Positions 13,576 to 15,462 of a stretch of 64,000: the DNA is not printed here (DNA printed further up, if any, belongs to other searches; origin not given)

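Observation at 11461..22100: Horizontally acquired cytoplasmic glycoside/phenolic-ester utilisation locus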

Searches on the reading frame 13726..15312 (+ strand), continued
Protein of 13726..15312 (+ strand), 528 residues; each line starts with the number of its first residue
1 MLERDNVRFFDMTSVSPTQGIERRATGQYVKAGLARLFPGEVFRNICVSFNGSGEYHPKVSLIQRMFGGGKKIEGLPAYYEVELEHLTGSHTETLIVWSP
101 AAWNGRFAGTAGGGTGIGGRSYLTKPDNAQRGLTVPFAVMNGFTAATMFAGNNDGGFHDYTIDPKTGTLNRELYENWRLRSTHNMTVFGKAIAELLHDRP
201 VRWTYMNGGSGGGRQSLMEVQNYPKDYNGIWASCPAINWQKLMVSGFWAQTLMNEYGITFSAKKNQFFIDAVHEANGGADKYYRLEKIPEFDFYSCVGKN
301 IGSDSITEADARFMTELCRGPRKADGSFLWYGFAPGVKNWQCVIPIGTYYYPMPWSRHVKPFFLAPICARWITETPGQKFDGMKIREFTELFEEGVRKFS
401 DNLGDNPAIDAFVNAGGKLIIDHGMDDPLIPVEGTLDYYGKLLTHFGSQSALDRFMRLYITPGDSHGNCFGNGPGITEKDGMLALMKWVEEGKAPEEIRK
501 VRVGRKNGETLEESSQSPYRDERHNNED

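Call 30: find_encoding_contigs(protein=P0008, flank=10000, max_places=2)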
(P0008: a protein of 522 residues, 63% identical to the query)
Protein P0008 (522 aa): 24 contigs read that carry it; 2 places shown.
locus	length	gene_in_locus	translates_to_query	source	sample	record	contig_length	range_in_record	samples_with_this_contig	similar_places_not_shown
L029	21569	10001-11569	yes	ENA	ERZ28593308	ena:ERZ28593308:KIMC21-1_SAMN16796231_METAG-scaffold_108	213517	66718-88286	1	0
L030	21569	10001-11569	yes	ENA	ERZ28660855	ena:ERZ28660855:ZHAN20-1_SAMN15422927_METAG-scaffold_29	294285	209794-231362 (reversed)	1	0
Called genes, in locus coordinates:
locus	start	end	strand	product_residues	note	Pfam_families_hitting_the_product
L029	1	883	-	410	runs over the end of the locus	PF00165:HTH_AraC, PF12833:HTH_18, PF00165:HTH_AraC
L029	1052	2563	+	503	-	PF13347:MFS_2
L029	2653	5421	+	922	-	PF25788:Ig_Rha78A_N, PF08531:Bac_rhamnosid_N, PF05592:Bac_rhamnosid, PF17389:Bac_rhamnosid6H, PF17390:Bac_rhamnosid_C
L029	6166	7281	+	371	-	PF00587:tRNA-synt_2b, PF03129:HGTP_anticodon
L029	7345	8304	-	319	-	PF21621:MPI_cupin_dom (weak), PF02311:AraC_binding, PF00165:HTH_AraC, PF12833:HTH_18, PF00165:HTH_AraC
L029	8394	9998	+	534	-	PF07690:MFS_1, PF13347:MFS_2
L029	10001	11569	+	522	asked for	PF07519:Tannase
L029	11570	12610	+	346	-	PF04616:Glyco_hydro_43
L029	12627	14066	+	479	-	PF00015:MCPsignal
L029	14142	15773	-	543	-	PF20434:BD-FAE, PF07859:Abhydrolase_3, PF00326:Peptidase_S9 (faint)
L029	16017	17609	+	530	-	PF00990:GGDEF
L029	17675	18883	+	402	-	PF00144:Beta-lactamase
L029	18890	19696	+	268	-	PF00753:Lactamase_B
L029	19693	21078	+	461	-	PF07690:MFS_1, PF12832:MFS_1_like, PF13347:MFS_2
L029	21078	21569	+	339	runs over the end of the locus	PF20434:BD-FAE, PF07859:Abhydrolase_3, PF00326:Peptidase_S9 (weak)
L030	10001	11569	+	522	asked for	PF07519:Tannase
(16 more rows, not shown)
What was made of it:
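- The esterase-MBL and tannase-GH43 pairs are near-contiguous (call 30).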

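Call 31: find_encoding_contigs(protein=P0039, flank=10000, max_places=2)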
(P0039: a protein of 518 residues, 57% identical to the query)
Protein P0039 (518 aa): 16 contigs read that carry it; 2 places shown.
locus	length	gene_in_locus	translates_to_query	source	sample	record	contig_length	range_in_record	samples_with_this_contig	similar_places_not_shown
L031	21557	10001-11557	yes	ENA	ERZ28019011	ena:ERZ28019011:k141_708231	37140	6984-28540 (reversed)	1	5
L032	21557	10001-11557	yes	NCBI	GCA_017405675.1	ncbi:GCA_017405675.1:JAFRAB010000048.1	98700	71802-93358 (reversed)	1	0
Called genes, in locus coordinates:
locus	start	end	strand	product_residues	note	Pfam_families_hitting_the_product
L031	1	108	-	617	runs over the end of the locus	PF10110:GPDPase_memb, PF03009:GDPD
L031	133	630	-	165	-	-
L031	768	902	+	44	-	-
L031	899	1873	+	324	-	PF20434:BD-FAE, PF07859:Abhydrolase_3 (weak), PF00326:Peptidase_S9 (faint)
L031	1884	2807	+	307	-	PF12740:PETase, PF03403:PAF-AH_p_II (faint), PF07224:Chlorophyllase (weak)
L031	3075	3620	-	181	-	-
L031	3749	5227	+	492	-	PF13347:MFS_2, PF07690:MFS_1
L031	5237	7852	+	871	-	PF25788:Ig_Rha78A_N, PF08531:Bac_rhamnosid_N, PF05592:Bac_rhamnosid, PF17389:Bac_rhamnosid6H, PF17390:Bac_rhamnosid_C (weak)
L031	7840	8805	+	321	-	PF20434:BD-FAE, PF07859:Abhydrolase_3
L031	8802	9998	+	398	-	PF00144:Beta-lactamase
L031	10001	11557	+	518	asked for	PF07519:Tannase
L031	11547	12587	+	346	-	PF04616:Glyco_hydro_43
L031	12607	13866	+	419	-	PF06134:RhaA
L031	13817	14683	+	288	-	PF00596:Aldolase_II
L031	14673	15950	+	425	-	PF00370:FGGY_N, PF02782:FGGY_C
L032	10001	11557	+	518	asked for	PF07519:Tannase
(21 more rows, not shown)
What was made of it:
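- In Erysipelotrichaceae the module is fused to rhaA, an Aldolase_II gene (rhaD-like) and an FGGY kinase gene (rhaB-like) (call 31).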

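Call 44: find_encoding_contigs(protein=P0018, flank=10000, max_places=1)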
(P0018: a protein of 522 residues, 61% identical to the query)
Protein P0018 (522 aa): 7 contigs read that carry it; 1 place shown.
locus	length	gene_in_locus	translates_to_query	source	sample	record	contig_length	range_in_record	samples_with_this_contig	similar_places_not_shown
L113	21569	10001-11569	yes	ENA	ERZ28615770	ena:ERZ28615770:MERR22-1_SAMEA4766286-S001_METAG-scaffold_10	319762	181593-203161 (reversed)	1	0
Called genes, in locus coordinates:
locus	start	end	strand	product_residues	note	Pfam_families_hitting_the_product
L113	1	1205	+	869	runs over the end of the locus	PF25788:Ig_Rha78A_N, PF08531:Bac_rhamnosid_N, PF05592:Bac_rhamnosid, PF17389:Bac_rhamnosid6H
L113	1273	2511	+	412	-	-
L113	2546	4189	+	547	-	-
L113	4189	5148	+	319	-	PF00528:BPD_transp_1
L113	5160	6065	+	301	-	PF00528:BPD_transp_1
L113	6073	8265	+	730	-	PF00933:Glyco_hydro_3, PF01915:Glyco_hydro_3_C, PF14310:Fn3-like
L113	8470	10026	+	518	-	PF07690:MFS_1, PF13347:MFS_2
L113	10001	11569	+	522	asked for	PF07519:Tannase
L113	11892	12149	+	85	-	PF04221:RelB (weak)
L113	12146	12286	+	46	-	-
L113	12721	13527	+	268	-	-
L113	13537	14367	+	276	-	PF04072:LCM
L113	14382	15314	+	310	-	PF08840:BAAT_C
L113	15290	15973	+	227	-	PF14196:ATC_hydrolase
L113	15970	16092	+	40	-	-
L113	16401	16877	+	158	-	PF13635:DUF4143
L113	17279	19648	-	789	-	PF06165:GH94_b-supersand, PF17167:Glyco_hydro_94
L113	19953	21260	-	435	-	PF07690:MFS_1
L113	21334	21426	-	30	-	-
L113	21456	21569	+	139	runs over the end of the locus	-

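Call 45: find_encoding_contigs(protein=P0047, flank=10000, max_places=1)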
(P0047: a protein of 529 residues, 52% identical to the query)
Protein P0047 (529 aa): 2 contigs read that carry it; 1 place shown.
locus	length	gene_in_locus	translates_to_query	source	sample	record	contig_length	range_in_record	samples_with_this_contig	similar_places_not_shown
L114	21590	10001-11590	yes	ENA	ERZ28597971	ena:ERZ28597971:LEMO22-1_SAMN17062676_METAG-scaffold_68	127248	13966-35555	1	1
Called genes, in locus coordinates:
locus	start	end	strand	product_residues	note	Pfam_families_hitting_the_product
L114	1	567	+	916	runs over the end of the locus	PF02368:Big_2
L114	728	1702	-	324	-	PF02311:AraC_binding, PF00165:HTH_AraC, PF12833:HTH_18, PF00165:HTH_AraC (weak)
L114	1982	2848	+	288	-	PF00753:Lactamase_B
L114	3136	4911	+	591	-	PF06580:His_kinase, PF02518:HATPase_c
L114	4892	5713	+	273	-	PF00072:Response_reg, PF00165:HTH_AraC (weak), PF12833:HTH_18, PF00165:HTH_AraC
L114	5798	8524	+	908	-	-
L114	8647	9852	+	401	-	PF00144:Beta-lactamase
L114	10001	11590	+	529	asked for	PF07519:Tannase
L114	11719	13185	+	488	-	PF07690:MFS_1 (faint), PF13347:MFS_2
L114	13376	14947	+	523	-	PF13416:SBP_bac_8, PF12010:DUF3502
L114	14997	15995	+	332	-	PF00528:BPD_transp_1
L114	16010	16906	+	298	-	PF00528:BPD_transp_1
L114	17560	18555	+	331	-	PF20434:BD-FAE, PF07859:Abhydrolase_3, PF00326:Peptidase_S9 (weak)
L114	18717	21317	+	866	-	PF25788:Ig_Rha78A_N, PF08531:Bac_rhamnosid_N, PF05592:Bac_rhamnosid, PF17389:Bac_rhamnosid6H, PF17390:Bac_rhamnosid_C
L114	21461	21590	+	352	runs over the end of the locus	PF04616:Glyco_hydro_43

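Call 46: find_encoding_contigs(protein=P0103, flank=10000, max_places=1)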
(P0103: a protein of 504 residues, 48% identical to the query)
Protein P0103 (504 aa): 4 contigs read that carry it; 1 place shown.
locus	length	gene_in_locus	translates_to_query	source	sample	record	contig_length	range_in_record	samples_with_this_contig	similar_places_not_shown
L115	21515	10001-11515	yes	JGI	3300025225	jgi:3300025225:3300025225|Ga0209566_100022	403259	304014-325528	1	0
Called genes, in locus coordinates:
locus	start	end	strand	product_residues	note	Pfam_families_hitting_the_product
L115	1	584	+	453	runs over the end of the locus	PF20434:BD-FAE (faint)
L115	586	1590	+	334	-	PF20434:BD-FAE, PF07859:Abhydrolase_3, PF00326:Peptidase_S9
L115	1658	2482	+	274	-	PF00753:Lactamase_B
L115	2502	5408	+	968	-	PF25788:Ig_Rha78A_N, PF08531:Bac_rhamnosid_N, PF05592:Bac_rhamnosid, PF17389:Bac_rhamnosid6H, PF17390:Bac_rhamnosid_C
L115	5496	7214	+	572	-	-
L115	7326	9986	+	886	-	-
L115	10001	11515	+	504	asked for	PF07519:Tannase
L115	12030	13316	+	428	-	PF20434:BD-FAE, PF07859:Abhydrolase_3, PF00326:Peptidase_S9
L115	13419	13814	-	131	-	-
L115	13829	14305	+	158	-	-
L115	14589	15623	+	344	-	PF01261:AP_endonuc_2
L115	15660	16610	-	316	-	PF02311:AraC_binding, PF07883:Cupin_2 (weak), PF12833:HTH_18, PF00165:HTH_AraC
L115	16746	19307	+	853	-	PF01915:Glyco_hydro_3_C, PF14310:Fn3-like, PF00933:Glyco_hydro_3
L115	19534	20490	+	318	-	PF12740:PETase, PF07224:Chlorophyllase (weak)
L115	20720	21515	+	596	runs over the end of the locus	PF02743:dCache_1 (faint), PF00672:HAMP, PF06580:His_kinase, PF02518:HATPase_c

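Call 47: find_encoding_contigs(protein=P0116, flank=10000, max_places=1)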
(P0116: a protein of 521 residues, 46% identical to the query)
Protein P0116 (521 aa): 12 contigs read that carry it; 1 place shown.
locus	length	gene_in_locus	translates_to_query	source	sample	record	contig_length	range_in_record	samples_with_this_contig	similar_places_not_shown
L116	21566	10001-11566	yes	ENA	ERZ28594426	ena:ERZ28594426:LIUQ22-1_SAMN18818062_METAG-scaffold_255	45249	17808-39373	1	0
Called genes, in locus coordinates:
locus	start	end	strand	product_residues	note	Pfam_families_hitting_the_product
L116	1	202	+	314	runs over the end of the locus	PF01336:tRNA_anti-codon (faint), PF01966:HD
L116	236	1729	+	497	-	PF01938:TRAM, PF05958:tRNA_U5-meth_tr, PF13847:Methyltransf_31, PF13649:Methyltransf_25 (weak)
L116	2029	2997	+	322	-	PF02195:ParB_N, PF17762:HTH_ParB (weak)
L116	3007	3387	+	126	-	PF14198:TnpV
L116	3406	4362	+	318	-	PF17989:ALP_N, PF21522:MreB-like_C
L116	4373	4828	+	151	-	-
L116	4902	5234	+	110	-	-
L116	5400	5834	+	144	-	PF05713:MobC (faint)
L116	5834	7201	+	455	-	PF03432:Relaxase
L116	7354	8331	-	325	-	PF02311:AraC_binding, PF00165:HTH_AraC (weak), PF12833:HTH_18, PF00165:HTH_AraC (weak)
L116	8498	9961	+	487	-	PF13347:MFS_2, PF07690:MFS_1 (weak)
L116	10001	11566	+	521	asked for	PF07519:Tannase, PF00326:Peptidase_S9 (faint)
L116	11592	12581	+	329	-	PF00326:Peptidase_S9 (faint), PF07859:Abhydrolase_3, PF20434:BD-FAE, PF01738:DLH (weak)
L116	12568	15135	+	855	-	PF25788:Ig_Rha78A_N, PF08531:Bac_rhamnosid_N, PF05592:Bac_rhamnosid, PF17389:Bac_rhamnosid6H, PF17390:Bac_rhamnosid_C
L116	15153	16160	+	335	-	PF20434:BD-FAE, PF07859:Abhydrolase_3, PF00326:Peptidase_S9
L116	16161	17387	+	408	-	PF00144:Beta-lactamase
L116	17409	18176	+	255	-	PF00753:Lactamase_B, PF19583:ODP (weak)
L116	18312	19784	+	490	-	PF13347:MFS_2, PF07690:MFS_1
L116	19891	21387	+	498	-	PF13347:MFS_2, PF07690:MFS_1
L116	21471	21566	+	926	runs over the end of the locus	PF25788:Ig_Rha78A_N, PF08531:Bac_rhamnosid_N, PF05592:Bac_rhamnosid, PF17389:Bac_rhamnosid6H, PF17390:Bac_rhamnosid_C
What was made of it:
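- Closest known: Family VIII carboxylesterases. Different: It sits in a glycoside operon, and in several lineages its gene lies immediately upstream of an MBL gene (calls 30, 47).
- In L116 the module sits beside ParB, TnpV, MobC and relaxase genes (call 47). The module is seen beside a relaxase elsewhere (call 47).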
